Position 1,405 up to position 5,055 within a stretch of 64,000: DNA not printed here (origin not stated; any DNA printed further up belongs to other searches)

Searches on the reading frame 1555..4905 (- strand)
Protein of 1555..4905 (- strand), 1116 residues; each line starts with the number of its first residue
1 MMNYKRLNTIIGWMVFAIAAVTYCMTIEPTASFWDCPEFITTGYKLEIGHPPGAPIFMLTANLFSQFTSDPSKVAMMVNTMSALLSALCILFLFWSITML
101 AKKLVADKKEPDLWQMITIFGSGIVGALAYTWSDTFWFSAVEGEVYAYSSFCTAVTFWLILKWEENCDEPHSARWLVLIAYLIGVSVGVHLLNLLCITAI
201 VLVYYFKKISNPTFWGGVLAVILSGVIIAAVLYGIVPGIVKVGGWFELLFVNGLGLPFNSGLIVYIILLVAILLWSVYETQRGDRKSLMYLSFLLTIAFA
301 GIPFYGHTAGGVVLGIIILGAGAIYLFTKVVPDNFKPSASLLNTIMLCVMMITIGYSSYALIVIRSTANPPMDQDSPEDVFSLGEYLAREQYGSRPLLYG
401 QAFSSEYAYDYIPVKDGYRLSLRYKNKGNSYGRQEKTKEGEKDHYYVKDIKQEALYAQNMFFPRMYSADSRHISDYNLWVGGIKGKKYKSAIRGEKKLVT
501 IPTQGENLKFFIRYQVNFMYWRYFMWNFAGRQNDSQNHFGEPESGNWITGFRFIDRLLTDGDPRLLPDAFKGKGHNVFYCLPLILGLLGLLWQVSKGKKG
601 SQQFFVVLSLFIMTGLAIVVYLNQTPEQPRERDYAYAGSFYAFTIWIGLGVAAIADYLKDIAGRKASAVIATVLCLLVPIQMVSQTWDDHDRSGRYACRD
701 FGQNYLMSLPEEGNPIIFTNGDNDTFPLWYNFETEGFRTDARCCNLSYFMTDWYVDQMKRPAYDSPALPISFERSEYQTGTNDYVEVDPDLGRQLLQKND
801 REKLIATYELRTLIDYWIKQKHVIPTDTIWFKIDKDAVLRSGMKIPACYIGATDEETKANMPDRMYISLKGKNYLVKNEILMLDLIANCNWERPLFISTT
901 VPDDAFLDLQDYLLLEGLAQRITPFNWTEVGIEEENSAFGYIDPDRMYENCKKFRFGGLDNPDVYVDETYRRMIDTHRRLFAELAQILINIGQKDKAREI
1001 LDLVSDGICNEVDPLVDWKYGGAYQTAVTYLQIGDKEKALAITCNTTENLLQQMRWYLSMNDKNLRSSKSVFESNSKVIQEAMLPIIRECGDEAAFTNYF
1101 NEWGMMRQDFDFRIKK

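Call 60: search_protein_families(library=pfam, proteins=[window:1555-4905:-], max_evalue=0.0001)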
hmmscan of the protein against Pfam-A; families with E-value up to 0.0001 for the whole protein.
window:1555-4905:- (1116 aa): 1 family
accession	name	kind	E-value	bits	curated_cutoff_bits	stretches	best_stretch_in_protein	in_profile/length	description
PF11028.14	TMEM260-like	-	2.8e-75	252.5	24.2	1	35-211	1-177/179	Protein O-mannosyl-transferase TMEM260-like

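Call 62: search_protein_families(library=ncbifam, proteins=[window:1555-4905:-], max_evalue=0.00001)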
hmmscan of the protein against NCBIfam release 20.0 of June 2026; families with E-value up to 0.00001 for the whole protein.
window:1555-4905:- (1116 aa): 0 families
